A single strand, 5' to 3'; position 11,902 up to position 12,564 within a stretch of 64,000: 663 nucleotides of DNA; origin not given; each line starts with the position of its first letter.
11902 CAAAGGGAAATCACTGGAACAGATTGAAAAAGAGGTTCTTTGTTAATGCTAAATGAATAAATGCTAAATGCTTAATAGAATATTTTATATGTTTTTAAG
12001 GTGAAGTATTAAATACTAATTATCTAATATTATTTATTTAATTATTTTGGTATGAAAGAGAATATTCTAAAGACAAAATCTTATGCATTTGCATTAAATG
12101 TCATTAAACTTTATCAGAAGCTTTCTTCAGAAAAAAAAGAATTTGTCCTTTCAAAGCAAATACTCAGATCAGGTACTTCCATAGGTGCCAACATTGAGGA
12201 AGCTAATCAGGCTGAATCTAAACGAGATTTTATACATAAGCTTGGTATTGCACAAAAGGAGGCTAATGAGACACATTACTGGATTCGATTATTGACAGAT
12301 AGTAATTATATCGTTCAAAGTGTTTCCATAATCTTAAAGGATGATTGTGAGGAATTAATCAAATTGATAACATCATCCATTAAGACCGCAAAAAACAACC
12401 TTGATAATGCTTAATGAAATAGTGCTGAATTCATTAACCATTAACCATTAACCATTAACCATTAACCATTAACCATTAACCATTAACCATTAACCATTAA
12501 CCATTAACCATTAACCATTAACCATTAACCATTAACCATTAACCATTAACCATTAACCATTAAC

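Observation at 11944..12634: Four-helix-bundle gene sits in the loop of an inverted short-box cassette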

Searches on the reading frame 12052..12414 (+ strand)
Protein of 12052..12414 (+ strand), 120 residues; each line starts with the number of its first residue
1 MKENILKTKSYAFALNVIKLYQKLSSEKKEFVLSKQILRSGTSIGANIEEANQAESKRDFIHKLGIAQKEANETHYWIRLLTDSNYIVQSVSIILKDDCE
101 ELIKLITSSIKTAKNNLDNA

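Call 4: search_protein_families(library=pfam, proteins=[window:12052-12414:+])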
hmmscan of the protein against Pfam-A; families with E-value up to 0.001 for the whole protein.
window:12052-12414:+ (120 aa): 1 family
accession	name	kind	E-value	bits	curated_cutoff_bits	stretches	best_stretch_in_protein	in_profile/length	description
PF05635.17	23S_rRNA_IVP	-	2.1e-29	102.3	33.8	1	4-107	3-105/106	23S rRNA-intervening sequence protein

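Call 5: search_protein_families(library=ncbifam, proteins=[window:12052-12414:+])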
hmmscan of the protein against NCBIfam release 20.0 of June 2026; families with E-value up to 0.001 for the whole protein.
window:12052-12414:+ (120 aa): 3 families
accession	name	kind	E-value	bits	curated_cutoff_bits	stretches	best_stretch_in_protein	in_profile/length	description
TIGR02436.1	TIGR02436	subfamily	8.1e-33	112.9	24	1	8-114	3-109/109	four helix bundle protein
NF008912.0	PRK12275.1-6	subfamily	7.5e-12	45.3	124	1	17-117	16-115/117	hypothetical protein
NF008911.0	PRK12275.1-2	subfamily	3.7e-09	37.1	137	1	8-114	11-116/118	hypothetical protein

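Call 14: find_encoding_contigs(protein=window:12052-12414:+, flank=10000, max_places=10)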
Protein window:12052-12414:+ (120 aa): 4 contigs read that carry it; 3 places shown.
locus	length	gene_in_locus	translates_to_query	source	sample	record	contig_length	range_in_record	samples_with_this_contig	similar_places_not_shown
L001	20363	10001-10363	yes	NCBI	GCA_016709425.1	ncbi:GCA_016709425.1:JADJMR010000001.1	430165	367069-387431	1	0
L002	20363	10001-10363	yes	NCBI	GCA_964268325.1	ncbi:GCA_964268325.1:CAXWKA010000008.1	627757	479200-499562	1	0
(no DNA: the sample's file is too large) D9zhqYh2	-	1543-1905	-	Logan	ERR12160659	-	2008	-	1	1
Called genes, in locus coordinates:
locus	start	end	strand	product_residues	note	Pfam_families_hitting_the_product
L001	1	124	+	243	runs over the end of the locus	-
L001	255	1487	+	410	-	PF01074:Glyco_hydro_38N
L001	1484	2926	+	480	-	PF07748:Glyco_hydro_38C, PF17677:Glyco_hydro38C2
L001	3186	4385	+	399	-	PF01074:Glyco_hydro_38N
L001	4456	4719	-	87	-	-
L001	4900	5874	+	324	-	PF07748:Glyco_hydro_38C (weak), PF17677:Glyco_hydro38C2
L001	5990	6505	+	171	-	PF07221:GlcNAc_2-epim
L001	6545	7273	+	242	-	PF07221:GlcNAc_2-epim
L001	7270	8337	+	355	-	PF01208:URO-D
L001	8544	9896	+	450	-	PF00083:Sugar_tr, PF07690:MFS_1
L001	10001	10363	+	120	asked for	PF05635:23S_rRNA_IVP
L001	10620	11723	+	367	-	PF01208:URO-D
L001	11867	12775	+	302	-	PF01208:URO-D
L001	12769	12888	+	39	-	PF01208:URO-D (weak)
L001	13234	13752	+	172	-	-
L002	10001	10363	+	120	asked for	PF05635:23S_rRNA_IVP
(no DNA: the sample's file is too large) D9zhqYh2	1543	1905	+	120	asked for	PF05635:23S_rRNA_IVP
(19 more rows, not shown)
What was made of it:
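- Tried and rejected: I considered a DGR context and an integron context and rejected both on gene content (call 14).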

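Call 21: find_homologous_proteins(query=window:12052-12411:+, max_evalue=0.00001)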
Query window:12052-12411:+ (120 aa): 7997 proteins with E <= 0.00001 among 8000 candidates; the best 120 are listed.
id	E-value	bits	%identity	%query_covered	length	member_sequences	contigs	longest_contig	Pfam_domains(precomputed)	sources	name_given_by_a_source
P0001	6.5e-68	244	100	100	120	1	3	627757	PF05635.18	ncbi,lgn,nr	ncbi:MAG: four helix bundle protein [Bacteroidales bacterium]|nr:four helix bundle protein [Bacteroi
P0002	1.4e-63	230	94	100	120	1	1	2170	PF05635.18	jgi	jgi:four helix bundle protein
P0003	2.2e-63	229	93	99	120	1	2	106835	PF05635.18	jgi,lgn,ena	-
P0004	7.0e-57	208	93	90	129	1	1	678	PF05635.18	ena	-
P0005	4.2e-55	202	83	100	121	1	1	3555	PF05635.18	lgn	-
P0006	4.5e-55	202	84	100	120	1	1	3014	PF05635.18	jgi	jgi:four helix bundle protein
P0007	2.5e-54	200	82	100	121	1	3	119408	PF05635.18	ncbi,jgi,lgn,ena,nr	ncbi:MAG TPA: four helix bundle protein [Bacteroidales bacterium]|nr:four helix bundle protein [Bact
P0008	8.8e-54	198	82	100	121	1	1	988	PF05635.18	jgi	jgi:four helix bundle protein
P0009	4.4e-53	196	83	100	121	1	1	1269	PF05635.18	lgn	-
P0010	7.3e-53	195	80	98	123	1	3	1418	PF05635.18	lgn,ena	-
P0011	8.7e-53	195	82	99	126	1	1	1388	PF05635.18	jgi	jgi:four helix bundle protein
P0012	1.4e-52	194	83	100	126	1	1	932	PF05635.18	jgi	jgi:four helix bundle protein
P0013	2.5e-51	190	79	100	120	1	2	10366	PF05635.18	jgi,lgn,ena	-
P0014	2.7e-51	190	77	100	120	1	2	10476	PF05635.18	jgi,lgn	-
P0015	2.3e-50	187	76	99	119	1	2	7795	PF05635.18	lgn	-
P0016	2.6e-50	187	77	100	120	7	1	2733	PF05635.18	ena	-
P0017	5.5e-50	186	79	98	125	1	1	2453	PF05635.18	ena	-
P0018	8.4e-50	185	76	100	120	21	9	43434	PF05635.18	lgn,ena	-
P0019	1.3e-48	182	75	100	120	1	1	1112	PF05635.18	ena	-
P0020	1.6e-48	181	75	100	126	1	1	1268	PF05635.18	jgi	-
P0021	4.4e-48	180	75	98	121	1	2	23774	PF05635.18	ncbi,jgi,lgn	-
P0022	5.2e-48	180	74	100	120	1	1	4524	PF05635.18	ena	-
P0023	3.2e-47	177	74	98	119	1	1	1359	PF05635.18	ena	-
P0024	4.5e-47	177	74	98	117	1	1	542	PF05635.18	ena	-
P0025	3.7e-46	174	72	98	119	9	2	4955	PF05635.18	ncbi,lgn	-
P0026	5.8e-46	173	71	98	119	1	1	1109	PF05635.18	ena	-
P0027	8.7e-46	173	70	98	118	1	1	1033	PF05635.18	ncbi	-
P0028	1.2e-45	172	71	98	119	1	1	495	PF05635.18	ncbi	-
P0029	1.3e-45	172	73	98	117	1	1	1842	PF05635.18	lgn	-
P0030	1.3e-45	172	72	98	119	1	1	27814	PF05635.18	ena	-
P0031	1.7e-45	172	71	98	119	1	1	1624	PF05635.18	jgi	jgi:four helix bundle protein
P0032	1.8e-45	172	72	98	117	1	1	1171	PF05635.18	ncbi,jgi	jgi:four helix bundle protein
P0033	3.0e-45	171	71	98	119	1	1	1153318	PF05635.18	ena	-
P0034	4.4e-45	170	70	98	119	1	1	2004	PF05635.18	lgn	-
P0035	6.1e-45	170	72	98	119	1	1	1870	PF05635.18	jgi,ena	-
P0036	7.2e-45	170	71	98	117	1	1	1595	PF05635.18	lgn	-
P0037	7.3e-45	170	72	98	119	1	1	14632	PF05635.18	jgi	-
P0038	8.6e-45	169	71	96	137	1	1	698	PF05635.18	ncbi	-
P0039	1.4e-44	169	70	98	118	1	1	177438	PF22296.3,PF05635.18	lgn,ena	-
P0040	1.8e-44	168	70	98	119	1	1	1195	PF05635.18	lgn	-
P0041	4.8e-44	167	69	98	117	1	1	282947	PF05635.18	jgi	jgi:four helix bundle protein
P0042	4.9e-44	167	71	98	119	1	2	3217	PF05635.18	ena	-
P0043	6.7e-44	167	70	95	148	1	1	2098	PF05635.18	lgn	-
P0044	6.8e-44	166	71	98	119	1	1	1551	PF05635.18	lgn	-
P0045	9.4e-44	166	71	98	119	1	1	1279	PF05635.18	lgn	-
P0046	1.0e-43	166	69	98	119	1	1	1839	PF05635.18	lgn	-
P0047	1.0e-43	166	69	98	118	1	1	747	PF22296.3,PF05635.18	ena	-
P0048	1.5e-43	165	72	97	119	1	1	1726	PF05635.18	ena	-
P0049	1.8e-43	165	69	98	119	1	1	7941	PF05635.18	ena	-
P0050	2.0e-43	165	70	98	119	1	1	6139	PF05635.18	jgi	jgi:four helix bundle protein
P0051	2.3e-43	165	67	100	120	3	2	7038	PF22296.3,PF05635.18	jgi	jgi:four helix bundle protein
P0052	3.5e-43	164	70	96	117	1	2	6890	PF05635.18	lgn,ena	-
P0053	4.7e-43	164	69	98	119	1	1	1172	PF05635.18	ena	-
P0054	5.0e-43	164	70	98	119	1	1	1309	PF05635.18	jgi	-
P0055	5.1e-43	164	69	98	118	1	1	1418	PF05635.18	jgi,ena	-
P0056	5.2e-43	164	70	98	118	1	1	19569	PF05635.18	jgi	-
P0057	5.3e-43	164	72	95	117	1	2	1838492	PF05635.18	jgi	jgi:four helix bundle protein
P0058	5.9e-43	163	71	96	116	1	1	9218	PF05635.18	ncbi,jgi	jgi:four helix bundle protein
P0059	6.6e-43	163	69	98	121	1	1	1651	PF05635.18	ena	-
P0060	6.6e-43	163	71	95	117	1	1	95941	PF05635.18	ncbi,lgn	-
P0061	6.9e-43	163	69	98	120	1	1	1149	PF05635.18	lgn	-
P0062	7.5e-43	163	71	98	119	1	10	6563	PF05635.18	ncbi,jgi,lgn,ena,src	jgi:four helix bundle protein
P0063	9.0e-43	163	68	98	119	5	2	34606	PF05635.18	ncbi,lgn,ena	-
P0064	9.7e-43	163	72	96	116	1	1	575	PF05635.18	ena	-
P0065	1.0e-42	163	72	98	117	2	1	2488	PF05635.18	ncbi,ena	-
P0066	1.0e-42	163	71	95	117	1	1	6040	PF05635.18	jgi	jgi:four helix bundle protein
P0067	1.1e-42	163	72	95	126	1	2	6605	PF05635.18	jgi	jgi:four helix bundle protein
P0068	1.3e-42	162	72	95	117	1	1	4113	PF05635.18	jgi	jgi:four helix bundle protein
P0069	1.3e-42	162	71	95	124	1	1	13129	PF05635.18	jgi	jgi:four helix bundle protein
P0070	1.3e-42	162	67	98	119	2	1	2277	PF05635.18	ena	-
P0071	1.4e-42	162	68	98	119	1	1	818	PF22296.3,PF05635.18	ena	-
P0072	1.5e-42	162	71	98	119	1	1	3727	PF05635.18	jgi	jgi:four helix bundle protein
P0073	1.7e-42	162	68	98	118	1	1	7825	PF22296.3,PF05635.18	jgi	jgi:four helix bundle protein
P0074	1.7e-42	162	71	98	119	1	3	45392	PF22296.3,PF05635.18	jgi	jgi:four helix bundle protein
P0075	1.7e-42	162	72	95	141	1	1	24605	PF05635.18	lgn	-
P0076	1.9e-42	162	68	95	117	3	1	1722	PF05635.18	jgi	jgi:four helix bundle protein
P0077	1.9e-42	162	68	98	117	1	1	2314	PF05635.18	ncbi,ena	-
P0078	1.9e-42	162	69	98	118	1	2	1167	PF05635.18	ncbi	-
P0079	2.4e-42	162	68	98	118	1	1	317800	PF05635.18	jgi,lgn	jgi:four helix bundle protein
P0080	2.4e-42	161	69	98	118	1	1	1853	PF05635.18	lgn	-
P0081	2.6e-42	161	68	98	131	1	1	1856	PF05635.18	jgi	jgi:four helix bundle protein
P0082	2.7e-42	161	71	96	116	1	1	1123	PF05635.18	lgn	-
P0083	2.7e-42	161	70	98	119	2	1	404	PF22296.3,PF05635.18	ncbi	-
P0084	2.9e-42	161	70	96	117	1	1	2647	PF05635.18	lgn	-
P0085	3.1e-42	161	71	97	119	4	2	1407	PF05635.18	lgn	-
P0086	3.3e-42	161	68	98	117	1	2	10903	PF22296.3,PF05635.18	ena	-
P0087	3.3e-42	161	69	98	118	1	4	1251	PF05635.18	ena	-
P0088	3.7e-42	161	70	96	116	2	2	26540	PF05635.18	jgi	jgi:four helix bundle protein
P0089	3.7e-42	161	70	98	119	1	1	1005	PF05635.18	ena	-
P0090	4.3e-42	161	69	95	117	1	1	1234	PF22296.3,PF05635.18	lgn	-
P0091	4.4e-42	161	69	97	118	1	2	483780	PF05635.18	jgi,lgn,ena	jgi:four helix bundle protein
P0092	4.5e-42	161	68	98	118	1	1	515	PF05635.18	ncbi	-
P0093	4.6e-42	161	67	100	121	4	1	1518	PF22296.3,PF05635.18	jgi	jgi:four helix bundle protein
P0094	5.0e-42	160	67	98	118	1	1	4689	PF22296.3,PF05635.18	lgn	-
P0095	5.5e-42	160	69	99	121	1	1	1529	PF22296.3,PF05635.18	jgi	jgi:four helix bundle protein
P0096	6.0e-42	160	68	98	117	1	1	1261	PF05635.18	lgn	-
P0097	6.8e-42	160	68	97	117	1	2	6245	PF05635.18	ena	-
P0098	7.8e-42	160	68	98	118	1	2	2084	PF05635.18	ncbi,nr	ncbi:MAG: four helix bundle protein [Pyrinomonadaceae bacterium]|nr:four helix bundle protein [Pyrin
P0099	7.8e-42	160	70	96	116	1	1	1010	PF05635.18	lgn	-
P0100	8.7e-42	160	71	95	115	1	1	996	PF05635.18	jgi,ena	-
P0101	8.9e-42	160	68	98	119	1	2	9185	PF05635.18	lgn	-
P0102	9.0e-42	160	69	98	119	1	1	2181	PF22296.3,PF05635.18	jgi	jgi:four helix bundle protein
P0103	9.5e-42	160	68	98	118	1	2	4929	PF05635.18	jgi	jgi:four helix bundle protein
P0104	1.2e-41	159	68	98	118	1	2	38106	PF05635.18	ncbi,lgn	-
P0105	1.2e-41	159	68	98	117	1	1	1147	PF05635.18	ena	-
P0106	1.3e-41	159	67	98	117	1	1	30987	PF22296.3,PF05635.18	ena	-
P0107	1.6e-41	159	69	98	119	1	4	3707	PF22296.3,PF05635.18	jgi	jgi:four helix bundle protein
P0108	1.6e-41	159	66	98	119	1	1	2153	PF05635.18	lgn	-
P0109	1.7e-41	159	66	100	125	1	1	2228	PF22296.3,PF05635.18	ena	-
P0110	1.7e-41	159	72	95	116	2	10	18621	PF05635.18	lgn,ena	-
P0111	1.8e-41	159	69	98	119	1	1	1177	PF05635.18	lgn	-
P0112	1.8e-41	159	71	98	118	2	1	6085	PF05635.18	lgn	-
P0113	1.9e-41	159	67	98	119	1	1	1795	PF22296.3,PF05635.18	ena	-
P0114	1.9e-41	159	65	99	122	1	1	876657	PF05635.18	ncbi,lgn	-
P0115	2.0e-41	159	67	98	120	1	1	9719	PF22296.3,PF05635.18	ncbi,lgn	-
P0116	2.1e-41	158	69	96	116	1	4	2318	PF05635.18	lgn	-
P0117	2.3e-41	158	68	98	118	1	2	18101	PF05635.18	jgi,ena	-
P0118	2.4e-41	158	67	98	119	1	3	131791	PF22296.3,PF05635.18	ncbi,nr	ncbi:MAG: four helix bundle protein [Acidobacteria bacterium]|nr:four helix bundle protein [Acidobac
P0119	2.4e-41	158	64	96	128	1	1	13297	PF05635.18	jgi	jgi:four helix bundle protein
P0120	2.4e-41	158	68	98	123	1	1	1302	PF22296.3,PF05635.18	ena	-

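Call 23: find_encoding_contigs(protein=P0003, flank=5000, max_places=4)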
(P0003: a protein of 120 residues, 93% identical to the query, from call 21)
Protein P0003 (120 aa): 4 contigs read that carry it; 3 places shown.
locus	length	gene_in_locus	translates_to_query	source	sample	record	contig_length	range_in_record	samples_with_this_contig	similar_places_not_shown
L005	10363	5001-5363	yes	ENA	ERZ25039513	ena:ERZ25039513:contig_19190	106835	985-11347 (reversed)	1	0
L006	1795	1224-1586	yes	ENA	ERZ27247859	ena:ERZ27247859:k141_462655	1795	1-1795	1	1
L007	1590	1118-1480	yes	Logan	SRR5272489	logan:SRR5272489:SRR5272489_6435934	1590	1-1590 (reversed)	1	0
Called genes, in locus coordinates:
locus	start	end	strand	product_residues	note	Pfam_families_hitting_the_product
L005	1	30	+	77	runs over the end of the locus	-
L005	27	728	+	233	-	PF07748:Glyco_hydro_38C (faint)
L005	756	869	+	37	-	-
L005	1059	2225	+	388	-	PF07221:GlcNAc_2-epim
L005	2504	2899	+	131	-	-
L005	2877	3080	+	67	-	-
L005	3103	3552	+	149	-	PF01208:URO-D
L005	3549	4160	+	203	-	PF00083:Sugar_tr, PF07690:MFS_1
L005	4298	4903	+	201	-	PF00083:Sugar_tr, PF07690:MFS_1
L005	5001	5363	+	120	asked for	PF05635:23S_rRNA_IVP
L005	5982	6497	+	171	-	-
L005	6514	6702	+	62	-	-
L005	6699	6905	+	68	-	-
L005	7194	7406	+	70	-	-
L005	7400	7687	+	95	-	PF01208:URO-D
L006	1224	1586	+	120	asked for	PF05635:23S_rRNA_IVP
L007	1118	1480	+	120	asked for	PF05635:23S_rRNA_IVP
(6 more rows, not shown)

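Call 24: find_encoding_contigs(protein=P0007, flank=5000, max_places=4)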
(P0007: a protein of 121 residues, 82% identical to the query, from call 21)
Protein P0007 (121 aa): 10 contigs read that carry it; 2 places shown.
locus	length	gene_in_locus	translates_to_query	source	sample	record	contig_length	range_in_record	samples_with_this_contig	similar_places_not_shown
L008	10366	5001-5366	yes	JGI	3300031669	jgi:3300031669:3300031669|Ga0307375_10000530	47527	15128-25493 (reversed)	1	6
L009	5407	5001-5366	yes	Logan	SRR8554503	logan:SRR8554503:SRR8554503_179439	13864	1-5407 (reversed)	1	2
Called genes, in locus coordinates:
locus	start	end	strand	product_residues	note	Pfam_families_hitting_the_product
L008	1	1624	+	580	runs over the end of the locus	PF13088:BNR_2, PF13385:Laminin_G_3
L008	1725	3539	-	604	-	PF19773:DUF6259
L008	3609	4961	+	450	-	PF00083:Sugar_tr, PF07690:MFS_1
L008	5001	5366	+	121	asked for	PF05635:23S_rRNA_IVP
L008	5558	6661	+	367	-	PF01208:URO-D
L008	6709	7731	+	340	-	PF01208:URO-D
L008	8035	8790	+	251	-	PF06439:3keto-disac_hyd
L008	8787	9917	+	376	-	-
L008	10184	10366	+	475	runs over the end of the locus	PF00150:Cellulase (weak)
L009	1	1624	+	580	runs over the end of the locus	PF13088:BNR_2, PF13385:Laminin_G_3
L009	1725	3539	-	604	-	PF19773:DUF6259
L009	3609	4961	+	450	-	PF00083:Sugar_tr, PF07690:MFS_1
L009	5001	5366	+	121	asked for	PF05635:23S_rRNA_IVP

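Call 25: find_encoding_contigs(protein=P0018, flank=5000, max_places=6)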
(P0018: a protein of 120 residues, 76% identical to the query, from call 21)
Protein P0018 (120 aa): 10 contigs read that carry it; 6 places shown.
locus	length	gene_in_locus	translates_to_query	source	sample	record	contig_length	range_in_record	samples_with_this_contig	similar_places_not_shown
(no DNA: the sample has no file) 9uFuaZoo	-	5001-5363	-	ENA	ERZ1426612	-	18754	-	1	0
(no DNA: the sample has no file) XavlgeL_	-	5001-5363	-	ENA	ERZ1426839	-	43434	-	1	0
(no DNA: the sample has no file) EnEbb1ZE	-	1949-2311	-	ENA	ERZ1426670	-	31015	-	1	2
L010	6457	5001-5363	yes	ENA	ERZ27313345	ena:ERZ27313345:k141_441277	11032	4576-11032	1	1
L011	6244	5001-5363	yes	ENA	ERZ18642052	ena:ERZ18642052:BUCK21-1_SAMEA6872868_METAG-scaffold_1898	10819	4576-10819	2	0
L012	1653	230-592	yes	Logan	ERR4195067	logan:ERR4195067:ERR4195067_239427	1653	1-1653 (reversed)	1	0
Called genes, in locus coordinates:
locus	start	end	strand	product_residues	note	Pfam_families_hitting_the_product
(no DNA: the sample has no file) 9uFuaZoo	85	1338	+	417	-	PF07221:GlcNAc_2-epim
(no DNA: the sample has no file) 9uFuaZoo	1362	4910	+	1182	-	PF01074:Glyco_hydro_38N, PF07748:Glyco_hydro_38C, PF17677:Glyco_hydro38C2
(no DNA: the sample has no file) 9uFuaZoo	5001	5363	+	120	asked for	PF05635:23S_rRNA_IVP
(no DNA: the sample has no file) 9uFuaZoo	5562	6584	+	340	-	PF01208:URO-D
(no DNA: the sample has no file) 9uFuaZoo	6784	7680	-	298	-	PF01145:Band_7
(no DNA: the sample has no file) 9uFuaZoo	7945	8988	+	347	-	PF06379:RhaT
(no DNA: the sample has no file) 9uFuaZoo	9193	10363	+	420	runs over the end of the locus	PF01208:URO-D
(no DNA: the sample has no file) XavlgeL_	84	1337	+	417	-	PF07221:GlcNAc_2-epim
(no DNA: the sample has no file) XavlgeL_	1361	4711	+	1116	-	PF01074:Glyco_hydro_38N, PF07748:Glyco_hydro_38C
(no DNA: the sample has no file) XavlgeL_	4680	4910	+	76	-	PF17677:Glyco_hydro38C2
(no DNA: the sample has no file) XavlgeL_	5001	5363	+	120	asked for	PF05635:23S_rRNA_IVP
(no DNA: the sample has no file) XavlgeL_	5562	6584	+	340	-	PF01208:URO-D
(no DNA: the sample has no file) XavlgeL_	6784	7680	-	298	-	PF01145:Band_7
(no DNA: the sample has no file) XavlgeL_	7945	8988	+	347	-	PF06379:RhaT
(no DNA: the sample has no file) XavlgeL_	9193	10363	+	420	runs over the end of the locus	PF01208:URO-D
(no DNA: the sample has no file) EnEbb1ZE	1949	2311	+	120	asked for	PF05635:23S_rRNA_IVP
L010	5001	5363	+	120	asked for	PF05635:23S_rRNA_IVP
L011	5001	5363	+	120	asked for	PF05635:23S_rRNA_IVP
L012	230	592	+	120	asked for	PF05635:23S_rRNA_IVP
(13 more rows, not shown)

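Call 28: find_related_loci(query=window:12052-12411:+, collection=genome_contigs, flank=3000)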
Query window:12052-12411:+ (120 aa) in genome_contigs; peptide patterns used: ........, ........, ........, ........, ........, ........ (x = any residue, [..] = any of these).
315 stretches matched a pattern; 156 encode a relative of the query (tblastn E <= 1e-3); the best 80 are kept; 80 distinct loci.
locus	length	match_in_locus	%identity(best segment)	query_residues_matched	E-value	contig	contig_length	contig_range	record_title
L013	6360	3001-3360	82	1-120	1e-62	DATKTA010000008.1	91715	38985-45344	MAG TPA_asm: Bacteroidales bacterium isolate SMAG_U14069 k141_325598, whole genome shotgun sequence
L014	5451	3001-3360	79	1-120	2e-58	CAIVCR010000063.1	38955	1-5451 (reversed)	MAG: uncultured Bacteroidia bacterium isolate YR4_bin-0611 genome assembly, contig: bin-0611:063/130, whole genome shotg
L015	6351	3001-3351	70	1-117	1e-51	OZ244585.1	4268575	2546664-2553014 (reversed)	MAG: Pyrinomonadaceae bacterium isolate e53adee5-76c1-4c20-97fc-feefa528e34f genome assembly, chromosome: 1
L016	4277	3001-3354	69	1-118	3e-51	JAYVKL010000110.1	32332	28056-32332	MAG: Pyrinomonadaceae bacterium isolate GL53_Up_metabat_16 GL53_Up_metabat_16_109, whole genome shotgun sequence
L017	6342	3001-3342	71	1-114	2e-50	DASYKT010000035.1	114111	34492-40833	MAG TPA_asm: Pyrinomonadaceae bacterium isolate SMAG_U4329 k141_1861810, whole genome shotgun sequence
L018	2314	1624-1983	68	1-120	2e-50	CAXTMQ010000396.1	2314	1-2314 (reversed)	MAG TPA_asm: uncultured Pyrinomonadaceae bacterium isolate public_SRR14722145_metawrap_bin.7 genome assembly, contig: pu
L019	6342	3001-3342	71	1-114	1e-49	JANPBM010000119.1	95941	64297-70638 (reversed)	MAG: Acidobacteriota bacterium isolate VAR_78_metabat_75 VAR_78_k141_1461304, whole genome shotgun sequence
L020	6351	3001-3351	68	1-117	4e-48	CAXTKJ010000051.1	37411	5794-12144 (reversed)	MAG TPA_asm: uncultured Pyrinomonadaceae bacterium isolate public_SRR11456921_metawrap_bin.8 genome assembly, contig: pu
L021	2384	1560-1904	64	2-117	3e-47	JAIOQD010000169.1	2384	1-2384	MAG: Bacteroidetes bacterium isolate LakeFargette_0920_ALND_MAG_35_6 LacPavin_0920_ALND_scaffold_226649, whole genome sh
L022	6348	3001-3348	64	1-117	2e-46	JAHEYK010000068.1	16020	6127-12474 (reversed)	MAG: Bacteroidetes bacterium isolate nzgw126 NODE_4475_length_16021_cov_7.179748, whole genome shotgun sequence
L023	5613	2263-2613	67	1-117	2e-46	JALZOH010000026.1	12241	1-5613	MAG: Acidobacteriota bacterium isolate MSU bin106 SD1459_NODE_1164_length_12241_cov_1.737989, whole genome shotgun seque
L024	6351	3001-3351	62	1-117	4e-46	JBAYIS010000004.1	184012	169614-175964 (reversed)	MAG: Bacteroidota bacterium isolate SO_2016_GW1_36 scaffold00157_OW334_2016, whole genome shotgun sequence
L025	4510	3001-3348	62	1-117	5e-46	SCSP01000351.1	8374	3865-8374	MAG: Bacteroidetes bacterium isolate FW215_bin.19 FW215_bin.19-118382, whole genome shotgun sequence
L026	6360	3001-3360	63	1-120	6e-46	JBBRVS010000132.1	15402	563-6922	MAG: Pyrinomonadales bacterium isolate La3_metabat2.217 La3_metabat2.217_K_2527673_L_15402_cov_20.4417, whole genome sho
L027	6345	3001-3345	62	2-117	6e-46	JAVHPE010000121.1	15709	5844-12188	MAG: Bacteroidia bacterium isolate WB02no2_35_113 NODE_2662_length_15709_cov_65.987224, whole genome shotgun sequence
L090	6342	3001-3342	57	1-114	4e-37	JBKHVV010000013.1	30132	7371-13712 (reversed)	MAG: Bacteroidia bacterium isolate B_bin_24_strict NODE_13_length_30132_cov_32.071868, whole genome shotgun sequence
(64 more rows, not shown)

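Call 50: search_solved_structures(query=window:12052-12411:+, max_evalue=0.001)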
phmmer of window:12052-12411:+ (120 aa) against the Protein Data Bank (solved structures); distinct sequences matched with E-value up to 0.001: 1.
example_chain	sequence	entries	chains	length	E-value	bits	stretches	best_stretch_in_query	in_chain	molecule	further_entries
2rld_A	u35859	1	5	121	3.4e-35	124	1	1-116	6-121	Uncharacterized protein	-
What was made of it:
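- On PF05635 / TIGR02436 four-helix-bundle (23S rRNA IVS protein, S23p) family: PDB 2rld E 3e-35 (call 50).
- Checked: It also matches PDB 2rld (E 3e-35) (call 50).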
